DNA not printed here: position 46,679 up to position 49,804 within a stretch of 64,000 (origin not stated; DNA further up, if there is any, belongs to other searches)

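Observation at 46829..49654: GT51 glycosyltransferase module fused in frame to a complete YcbB/LdtD-type L,D-transpeptidase, with a relic signal peptide at the junction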

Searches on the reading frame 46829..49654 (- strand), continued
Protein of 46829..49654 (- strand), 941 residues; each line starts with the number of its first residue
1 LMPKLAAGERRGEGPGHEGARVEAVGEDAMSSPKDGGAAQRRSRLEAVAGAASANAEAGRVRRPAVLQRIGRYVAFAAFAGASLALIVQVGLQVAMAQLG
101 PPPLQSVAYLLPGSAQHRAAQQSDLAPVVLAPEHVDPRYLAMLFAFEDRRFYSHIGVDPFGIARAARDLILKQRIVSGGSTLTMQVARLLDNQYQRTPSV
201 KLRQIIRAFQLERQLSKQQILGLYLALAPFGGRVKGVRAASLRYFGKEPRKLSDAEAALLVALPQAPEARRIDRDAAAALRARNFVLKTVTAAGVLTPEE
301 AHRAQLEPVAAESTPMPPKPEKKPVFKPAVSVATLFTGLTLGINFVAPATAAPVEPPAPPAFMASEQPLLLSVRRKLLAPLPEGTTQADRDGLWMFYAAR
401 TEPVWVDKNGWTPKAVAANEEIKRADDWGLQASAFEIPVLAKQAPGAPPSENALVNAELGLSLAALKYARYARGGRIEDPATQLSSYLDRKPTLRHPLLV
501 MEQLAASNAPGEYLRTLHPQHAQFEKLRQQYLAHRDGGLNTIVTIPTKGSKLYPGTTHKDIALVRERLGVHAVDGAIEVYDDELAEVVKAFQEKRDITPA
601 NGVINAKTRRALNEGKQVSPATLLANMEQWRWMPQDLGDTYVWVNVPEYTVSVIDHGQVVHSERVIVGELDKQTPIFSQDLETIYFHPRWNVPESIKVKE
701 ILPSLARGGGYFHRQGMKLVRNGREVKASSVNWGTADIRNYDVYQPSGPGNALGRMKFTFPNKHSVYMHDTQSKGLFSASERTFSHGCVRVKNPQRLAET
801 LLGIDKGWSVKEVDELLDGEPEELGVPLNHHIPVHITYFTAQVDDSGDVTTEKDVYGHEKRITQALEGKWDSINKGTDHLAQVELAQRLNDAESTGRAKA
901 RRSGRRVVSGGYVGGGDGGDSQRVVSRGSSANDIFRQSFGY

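Call 19: search_protein_representatives(protein=window:46829-49567:-)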
Query: 912 residues. Proteins with E-value up to 0.001 (for the whole library): 42699; up to 1e-10: 26531; up to 1e-30: 6015. The best 150 are listed.
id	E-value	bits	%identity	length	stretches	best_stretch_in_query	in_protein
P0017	0.0e+00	1228.9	65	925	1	38-911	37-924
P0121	4.6e-181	620.4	55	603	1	333-851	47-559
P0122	3.6e-170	584.4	53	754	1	320-858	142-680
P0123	3.7e-156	538.0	49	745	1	264-855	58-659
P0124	3.1e-146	505.2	47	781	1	261-858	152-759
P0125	2.7e-145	502.1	45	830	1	287-860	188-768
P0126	3.6e-144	498.4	49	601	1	318-846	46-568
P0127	1.7e-140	486.2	44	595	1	352-911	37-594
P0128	1.2e-138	480.1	47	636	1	339-888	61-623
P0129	1.1e-136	473.6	49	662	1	320-846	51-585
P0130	2.8e-135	468.9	43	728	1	321-911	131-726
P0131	1.0e-134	467.1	45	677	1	278-854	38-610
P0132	3.4e-134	465.3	46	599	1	318-857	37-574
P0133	2.3e-132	459.3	45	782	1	290-852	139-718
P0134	2.1e-131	456.1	51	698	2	549-862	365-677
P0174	6.0e-112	391.7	42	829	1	262-843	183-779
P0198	6.6e-105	368.5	44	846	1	245-837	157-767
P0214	1.6e-100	353.9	46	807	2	593-840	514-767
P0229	1.0e-96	341.4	43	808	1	360-837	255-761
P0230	2.4e-96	340.1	45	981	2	588-837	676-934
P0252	1.8e-90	320.7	45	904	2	569-846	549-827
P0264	1.7e-88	314.2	41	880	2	593-835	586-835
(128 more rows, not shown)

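Call 20: search_protein_families(library=pfam, proteins=[P0230, P0252, P0264, P0214, P0125, P0198, P0174, P0124, P0229, P0017], max_evalue=0.001)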
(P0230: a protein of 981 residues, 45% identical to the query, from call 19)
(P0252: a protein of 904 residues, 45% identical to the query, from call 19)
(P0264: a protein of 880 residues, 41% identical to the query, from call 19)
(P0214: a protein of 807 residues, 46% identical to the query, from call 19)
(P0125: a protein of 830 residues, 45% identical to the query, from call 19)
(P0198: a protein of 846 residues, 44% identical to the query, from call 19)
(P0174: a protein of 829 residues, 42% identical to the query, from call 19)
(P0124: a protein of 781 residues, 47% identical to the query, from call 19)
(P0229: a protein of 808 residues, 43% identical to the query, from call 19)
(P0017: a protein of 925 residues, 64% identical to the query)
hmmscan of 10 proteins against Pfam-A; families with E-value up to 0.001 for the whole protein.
P0230 (981 aa): 2 families
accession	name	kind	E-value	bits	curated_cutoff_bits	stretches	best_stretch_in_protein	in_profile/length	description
PF20142.4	Scaffold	-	1.8e-26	93.9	24.6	1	522-657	1-139/139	Scaffold domain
PF03734.19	YkuD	-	5.6e-18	66.4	23.4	1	697-869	2-139/146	L,D-transpeptidase catalytic domain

P0252 (904 aa): 2 families
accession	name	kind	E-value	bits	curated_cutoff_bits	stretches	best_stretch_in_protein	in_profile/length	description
PF20142.4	Scaffold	-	2.2e-17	64.5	24.6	1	403-535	2-138/139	Scaffold domain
PF03734.19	YkuD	-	2.3e-17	64.4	23.4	1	593-752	3-136/146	L,D-transpeptidase catalytic domain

P0264 (880 aa): 2 families
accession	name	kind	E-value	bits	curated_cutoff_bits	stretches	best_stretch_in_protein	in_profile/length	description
PF20142.4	Scaffold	-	2.4e-27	96.8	24.6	1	438-572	2-139/139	Scaffold domain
PF03734.19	YkuD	-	1.4e-18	68.3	23.4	1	604-774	2-139/146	L,D-transpeptidase catalytic domain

P0214 (807 aa): 2 families
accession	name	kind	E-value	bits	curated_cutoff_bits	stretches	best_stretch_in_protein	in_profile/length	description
PF20142.4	Scaffold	-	1.6e-26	94.1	24.6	1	365-498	2-139/139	Scaffold domain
PF03734.19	YkuD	-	2.3e-18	67.6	23.4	1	532-700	2-138/146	L,D-transpeptidase catalytic domain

P0125 (830 aa): 2 families
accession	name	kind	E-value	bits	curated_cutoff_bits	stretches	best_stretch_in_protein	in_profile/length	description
PF20142.4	Scaffold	-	9.8e-22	78.6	24.6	1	265-402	3-139/139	Scaffold domain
PF03734.19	YkuD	-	3.4e-21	76.8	23.4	1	519-680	2-138/146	L,D-transpeptidase catalytic domain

P0198 (846 aa): 3 families
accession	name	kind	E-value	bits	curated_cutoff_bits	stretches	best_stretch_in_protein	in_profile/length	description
PF20142.4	Scaffold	-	3e-26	93.2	24.6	1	273-407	2-139/139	Scaffold domain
PF03734.19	YkuD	-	4.7e-19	69.9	23.4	1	531-709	3-142/146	L,D-transpeptidase catalytic domain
PF01471.23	PG_binding_1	-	1.4e-05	25.6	23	1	457-494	20-57/57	Putative peptidoglycan binding domain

P0174 (829 aa): 3 families
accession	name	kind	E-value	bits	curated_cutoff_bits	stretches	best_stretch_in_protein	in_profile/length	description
PF20142.4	Scaffold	-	7e-27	95.3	24.6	1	275-409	2-139/139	Scaffold domain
PF03734.19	YkuD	-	6.4e-18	66.2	23.4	1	536-711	4-139/146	L,D-transpeptidase catalytic domain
PF01471.23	PG_binding_1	-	5.3e-09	36.6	23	1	445-499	2-57/57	Putative peptidoglycan binding domain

P0124 (781 aa): 3 families
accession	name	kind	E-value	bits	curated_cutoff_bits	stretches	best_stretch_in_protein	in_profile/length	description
PF20142.4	Scaffold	-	6.2e-26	92.2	24.6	1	259-394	2-139/139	Scaffold domain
PF03734.19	YkuD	-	1.5e-20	74.7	23.4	1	513-674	2-139/146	L,D-transpeptidase catalytic domain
PF01471.23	PG_binding_1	-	2.5e-09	37.6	23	1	422-481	1-55/57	Putative peptidoglycan binding domain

P0229 (808 aa): 3 families
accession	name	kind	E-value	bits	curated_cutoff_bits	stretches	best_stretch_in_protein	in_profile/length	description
PF20142.4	Scaffold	-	1.2e-26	94.5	24.6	1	258-393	2-139/139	Scaffold domain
PF03734.19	YkuD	-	5.6e-20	72.9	23.4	1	527-698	3-139/146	L,D-transpeptidase catalytic domain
PF01471.23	PG_binding_1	-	6.1e-08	33.2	23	1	436-488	2-57/57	Putative peptidoglycan binding domain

P0017 (925 aa): 4 families
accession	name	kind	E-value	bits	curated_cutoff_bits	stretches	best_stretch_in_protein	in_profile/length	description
PF00912.28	Transgly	-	3.9e-45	153.9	27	1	107-263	20-176/178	Transglycosylase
PF03734.19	YkuD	-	5.1e-23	82.7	23.4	1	613-767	2-129/146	L,D-transpeptidase catalytic domain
PF20142.4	Scaffold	-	1e-21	78.5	24.6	1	369-504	5-138/139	Scaffold domain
PF01471.23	PG_binding_1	-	6.1e-05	23.6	23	1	548-585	21-57/57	Putative peptidoglycan binding domain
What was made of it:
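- Tried and rejected: Nine long YcbB homologs with N-terminal extensions have no Transgly domain (call 20).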

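Call 23: find_encoding_contigs(protein=P0030, flank=6000, max_places=1)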
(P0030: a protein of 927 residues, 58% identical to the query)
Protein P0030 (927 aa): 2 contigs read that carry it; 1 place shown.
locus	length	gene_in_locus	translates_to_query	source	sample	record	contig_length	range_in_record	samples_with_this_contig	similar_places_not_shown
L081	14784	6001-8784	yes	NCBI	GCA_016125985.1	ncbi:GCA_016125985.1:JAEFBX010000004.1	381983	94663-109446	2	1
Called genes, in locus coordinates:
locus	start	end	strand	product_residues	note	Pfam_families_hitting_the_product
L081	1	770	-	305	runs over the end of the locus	PF13298:LigD_N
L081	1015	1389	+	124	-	PF02627:CMD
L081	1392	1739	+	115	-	PF03960:ArsC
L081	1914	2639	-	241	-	PF00106:adh_short, PF23441:SDR, PF08659:KR (weak), PF13561:adh_short_C2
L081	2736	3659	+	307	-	PF02678:Pirin, PF05726:Pirin_C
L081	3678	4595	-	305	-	PF01869:BcrAD_BadFG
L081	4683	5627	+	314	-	PF13580:SIS_2, PF22645:GKRP_SIS_N, PF01380:SIS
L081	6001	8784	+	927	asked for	PF00912:Transgly, PF20142:Scaffold, PF03734:YkuD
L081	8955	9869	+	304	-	-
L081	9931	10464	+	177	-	PF20159:YidB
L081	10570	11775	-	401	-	PF03150:CCP_MauG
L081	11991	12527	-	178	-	-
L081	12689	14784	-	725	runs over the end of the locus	PF07715:Plug, PF00593:TonB_dep_Rec_b-barrel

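Call 24: find_encoding_contigs(protein=P0005, flank=6000, max_places=1)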
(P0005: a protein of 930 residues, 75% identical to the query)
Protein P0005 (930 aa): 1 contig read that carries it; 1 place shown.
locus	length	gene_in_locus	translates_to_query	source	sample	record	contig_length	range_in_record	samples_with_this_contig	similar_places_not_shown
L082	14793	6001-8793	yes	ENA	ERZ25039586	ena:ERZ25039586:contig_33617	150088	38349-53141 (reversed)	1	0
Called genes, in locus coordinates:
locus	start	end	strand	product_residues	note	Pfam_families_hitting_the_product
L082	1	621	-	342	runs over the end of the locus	PF13531:SBP_bac_11, PF01547:SBP_bac_1, PF13343:SBP_bac_6 (weak)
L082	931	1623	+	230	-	-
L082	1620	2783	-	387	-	PF01979:Amidohydro_1, PF07969:Amidohydro_3 (faint)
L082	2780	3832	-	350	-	PF01380:SIS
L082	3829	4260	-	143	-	-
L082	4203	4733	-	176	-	PF01869:BcrAD_BadFG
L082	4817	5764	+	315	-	PF13580:SIS_2, PF22645:GKRP_SIS_N, PF01380:SIS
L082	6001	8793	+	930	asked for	PF00912:Transgly, PF20142:Scaffold, PF03734:YkuD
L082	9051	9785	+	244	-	-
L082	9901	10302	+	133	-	PF20159:YidB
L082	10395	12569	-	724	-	PF00270:DEAD, PF00271:Helicase_C, PF16124:RecQ_Zn_bind, PF09382:RQC, PF00570:HRDC, PF14493:HTH_40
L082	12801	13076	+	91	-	-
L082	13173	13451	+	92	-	-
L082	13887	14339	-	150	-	PF08002:DUF1697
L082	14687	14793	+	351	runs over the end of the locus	PF00487:FA_desaturase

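Call 25: find_encoding_contigs(protein=P0009, flank=6000, max_places=1)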
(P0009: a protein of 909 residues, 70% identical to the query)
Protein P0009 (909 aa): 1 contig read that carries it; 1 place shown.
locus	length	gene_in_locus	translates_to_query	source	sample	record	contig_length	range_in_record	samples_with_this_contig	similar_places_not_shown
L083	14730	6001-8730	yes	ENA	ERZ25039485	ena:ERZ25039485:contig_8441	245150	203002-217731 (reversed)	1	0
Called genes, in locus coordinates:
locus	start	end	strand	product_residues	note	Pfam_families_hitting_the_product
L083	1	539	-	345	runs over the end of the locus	PF13531:SBP_bac_11, PF01547:SBP_bac_1, PF13343:SBP_bac_6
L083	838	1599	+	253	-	PF08239:SH3_3 (weak)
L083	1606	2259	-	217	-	PF01979:Amidohydro_1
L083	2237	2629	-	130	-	PF01979:Amidohydro_1 (weak)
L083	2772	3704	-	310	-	PF01380:SIS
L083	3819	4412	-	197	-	PF01869:BcrAD_BadFG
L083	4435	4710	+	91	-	-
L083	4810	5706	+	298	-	PF13580:SIS_2, PF22645:GKRP_SIS_N, PF01380:SIS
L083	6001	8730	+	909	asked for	PF00912:Transgly, PF20142:Scaffold, PF03734:YkuD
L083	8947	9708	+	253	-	-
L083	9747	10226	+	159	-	PF20159:YidB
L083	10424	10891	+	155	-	PF01325:Fe_dep_repress, PF01978:TrmB (weak), PF01047:MarR, PF08279:HTH_11 (weak), PF09339:HTH_IclR (weak), PF12802:MarR_2 (weak), PF13412:HTH_24 (weak), PF02742:Fe_dep_repr_C, +1 more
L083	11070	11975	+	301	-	-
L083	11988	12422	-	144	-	PF01042:Ribonuc_L-PSP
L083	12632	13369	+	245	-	-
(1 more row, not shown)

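Call 26: find_encoding_contigs(protein=P0011, flank=3000, max_places=1)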
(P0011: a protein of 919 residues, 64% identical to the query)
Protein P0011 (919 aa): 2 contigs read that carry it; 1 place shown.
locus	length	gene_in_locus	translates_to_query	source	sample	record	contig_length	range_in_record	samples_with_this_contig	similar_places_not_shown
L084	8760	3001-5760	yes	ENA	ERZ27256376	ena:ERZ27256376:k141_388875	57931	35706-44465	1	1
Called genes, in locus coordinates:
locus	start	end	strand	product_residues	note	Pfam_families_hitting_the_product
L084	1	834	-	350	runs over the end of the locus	PF01380:SIS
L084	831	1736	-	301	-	PF01869:BcrAD_BadFG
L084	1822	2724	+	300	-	PF13580:SIS_2, PF22645:GKRP_SIS_N, PF01380:SIS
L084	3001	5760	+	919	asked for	PF00912:Transgly, PF20142:Scaffold, PF01471:PG_binding_1 (weak), PF03734:YkuD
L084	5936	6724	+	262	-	-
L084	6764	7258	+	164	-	PF20159:YidB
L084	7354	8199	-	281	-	PF14067:LssY_C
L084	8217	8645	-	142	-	PF07883:Cupin_2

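Call 27: find_encoding_contigs(protein=P0031, flank=3000, max_places=1)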
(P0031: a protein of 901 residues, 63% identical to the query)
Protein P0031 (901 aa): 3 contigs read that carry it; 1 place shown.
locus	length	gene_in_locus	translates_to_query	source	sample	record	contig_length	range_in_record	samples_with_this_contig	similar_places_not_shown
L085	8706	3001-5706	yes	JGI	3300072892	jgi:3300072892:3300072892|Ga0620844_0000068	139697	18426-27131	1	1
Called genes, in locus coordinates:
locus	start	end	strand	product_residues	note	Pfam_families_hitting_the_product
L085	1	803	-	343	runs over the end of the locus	PF01380:SIS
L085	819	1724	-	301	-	PF01869:BcrAD_BadFG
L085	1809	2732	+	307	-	PF13580:SIS_2, PF22645:GKRP_SIS_N, PF01380:SIS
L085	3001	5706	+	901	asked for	PF00912:Transgly, PF20142:Scaffold, PF01471:PG_binding_1 (faint), PF03734:YkuD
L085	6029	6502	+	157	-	PF20159:YidB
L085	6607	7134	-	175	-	PF09335:VTT_dom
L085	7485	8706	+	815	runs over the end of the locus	PF07715:Plug, PF00593:TonB_dep_Rec_b-barrel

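Call 28: find_encoding_contigs(protein=P0010, flank=3000, max_places=1)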
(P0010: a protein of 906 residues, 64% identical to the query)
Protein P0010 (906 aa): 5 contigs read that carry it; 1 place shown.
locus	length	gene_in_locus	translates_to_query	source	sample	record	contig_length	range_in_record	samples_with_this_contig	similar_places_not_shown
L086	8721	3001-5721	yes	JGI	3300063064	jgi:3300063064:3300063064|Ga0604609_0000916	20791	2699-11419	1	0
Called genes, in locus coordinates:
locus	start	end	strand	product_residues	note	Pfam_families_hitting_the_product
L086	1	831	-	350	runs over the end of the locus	PF01380:SIS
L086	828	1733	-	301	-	PF01869:BcrAD_BadFG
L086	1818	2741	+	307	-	PF13580:SIS_2, PF22645:GKRP_SIS_N, PF01380:SIS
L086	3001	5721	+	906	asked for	PF00912:Transgly, PF20142:Scaffold, PF03734:YkuD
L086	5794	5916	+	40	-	-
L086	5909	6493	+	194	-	-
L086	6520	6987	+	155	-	PF20159:YidB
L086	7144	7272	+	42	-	-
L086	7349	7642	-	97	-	-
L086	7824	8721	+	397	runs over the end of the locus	PF10908:Tlde1_dom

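Call 29: find_encoding_contigs(protein=P0022, flank=3000, max_places=1)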
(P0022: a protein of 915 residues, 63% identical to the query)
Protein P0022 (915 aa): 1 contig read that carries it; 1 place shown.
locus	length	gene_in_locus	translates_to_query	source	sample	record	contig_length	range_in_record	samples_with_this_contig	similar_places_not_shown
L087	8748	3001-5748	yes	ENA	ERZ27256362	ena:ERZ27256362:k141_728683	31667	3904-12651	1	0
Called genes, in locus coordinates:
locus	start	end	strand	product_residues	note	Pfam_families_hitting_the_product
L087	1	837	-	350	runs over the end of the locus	PF01380:SIS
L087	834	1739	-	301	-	PF01869:BcrAD_BadFG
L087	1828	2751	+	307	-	PF13580:SIS_2, PF22645:GKRP_SIS_N, PF01380:SIS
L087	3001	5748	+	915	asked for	PF00912:Transgly, PF20142:Scaffold, PF03734:YkuD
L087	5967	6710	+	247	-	-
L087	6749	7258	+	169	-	PF20159:YidB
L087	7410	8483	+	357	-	PF08240:ADH_N, PF16912:Glu_dehyd_C, PF00107:ADH_zinc_N, PF13602:ADH_zinc_N_2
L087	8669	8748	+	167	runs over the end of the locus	-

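Call 34: list_cluster_members(proteins=[P0004, P0001, P0005, P0009, P0010, P0014, P0017, P0028, P0030, P0007])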
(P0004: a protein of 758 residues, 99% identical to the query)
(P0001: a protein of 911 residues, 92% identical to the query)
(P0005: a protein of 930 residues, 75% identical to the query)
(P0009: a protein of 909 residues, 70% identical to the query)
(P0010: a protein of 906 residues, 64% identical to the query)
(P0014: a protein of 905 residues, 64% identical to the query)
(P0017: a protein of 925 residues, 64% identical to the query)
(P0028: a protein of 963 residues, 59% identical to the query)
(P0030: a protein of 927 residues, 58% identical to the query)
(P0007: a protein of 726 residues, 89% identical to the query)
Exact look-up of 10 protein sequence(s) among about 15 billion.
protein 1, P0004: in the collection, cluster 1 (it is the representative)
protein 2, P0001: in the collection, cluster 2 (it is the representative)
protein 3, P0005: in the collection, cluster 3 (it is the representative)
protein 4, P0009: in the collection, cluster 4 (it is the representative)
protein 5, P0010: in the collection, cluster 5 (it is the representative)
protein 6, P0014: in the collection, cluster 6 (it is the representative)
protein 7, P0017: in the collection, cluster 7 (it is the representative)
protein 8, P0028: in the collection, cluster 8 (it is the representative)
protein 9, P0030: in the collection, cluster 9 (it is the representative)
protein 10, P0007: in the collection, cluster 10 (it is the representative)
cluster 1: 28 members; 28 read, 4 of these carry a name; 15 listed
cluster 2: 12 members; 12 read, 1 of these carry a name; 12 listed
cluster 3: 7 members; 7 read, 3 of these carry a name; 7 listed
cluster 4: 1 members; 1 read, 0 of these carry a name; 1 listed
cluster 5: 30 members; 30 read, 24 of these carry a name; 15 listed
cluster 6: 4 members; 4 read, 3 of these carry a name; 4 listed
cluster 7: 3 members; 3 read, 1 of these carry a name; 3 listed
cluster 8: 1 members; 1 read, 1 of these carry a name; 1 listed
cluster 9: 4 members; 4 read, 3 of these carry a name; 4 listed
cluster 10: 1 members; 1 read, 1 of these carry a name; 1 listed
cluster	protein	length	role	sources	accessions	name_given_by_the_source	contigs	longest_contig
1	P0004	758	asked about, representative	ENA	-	-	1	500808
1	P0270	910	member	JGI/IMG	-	L,D-transpeptidase YcbB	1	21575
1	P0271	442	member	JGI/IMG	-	L,D-transpeptidase YcbB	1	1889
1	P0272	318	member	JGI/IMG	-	murein L,D-transpeptidase YcbB/YkuD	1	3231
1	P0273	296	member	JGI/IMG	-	L,D-transpeptidase YcbB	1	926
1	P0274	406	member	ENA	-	-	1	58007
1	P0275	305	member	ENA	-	-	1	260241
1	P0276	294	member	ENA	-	-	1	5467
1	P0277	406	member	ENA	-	-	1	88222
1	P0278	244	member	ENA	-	-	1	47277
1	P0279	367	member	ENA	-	-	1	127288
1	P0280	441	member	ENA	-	-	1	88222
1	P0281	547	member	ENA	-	-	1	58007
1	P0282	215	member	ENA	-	-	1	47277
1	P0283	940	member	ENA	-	-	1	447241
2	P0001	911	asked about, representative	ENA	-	-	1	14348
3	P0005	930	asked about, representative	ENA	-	-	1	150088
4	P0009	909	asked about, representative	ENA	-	-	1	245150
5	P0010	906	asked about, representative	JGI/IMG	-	murein L,D-transpeptidase YcbB/YkuD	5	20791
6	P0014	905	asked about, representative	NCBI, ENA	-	-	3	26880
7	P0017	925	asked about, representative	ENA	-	-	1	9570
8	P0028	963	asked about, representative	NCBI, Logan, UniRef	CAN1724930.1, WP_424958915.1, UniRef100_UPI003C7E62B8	L,D-transpeptidase YcbB [Hyphomicrobium sp. 1Nfss2.1] | L,D-transpeptidase family protein n=1 Tax=Hyphomicrobium sp. 1Nfss2.1 TaxID=3413936 ...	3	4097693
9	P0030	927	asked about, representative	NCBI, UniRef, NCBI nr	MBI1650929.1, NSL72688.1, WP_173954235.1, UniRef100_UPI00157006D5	transglycosylase domain-containing protein [Hyphomicrobium sulfonivorans] | transglycosylase domain-containing protein n=1 Tax=Hyphomicrobium sulfonivorans ...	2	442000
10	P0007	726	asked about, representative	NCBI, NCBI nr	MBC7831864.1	MAG: transglycosylase domain-containing protein, partial [Hyphomicrobium sp.] | transglycosylase domain-containing protein [Hyphomicrobium sp.]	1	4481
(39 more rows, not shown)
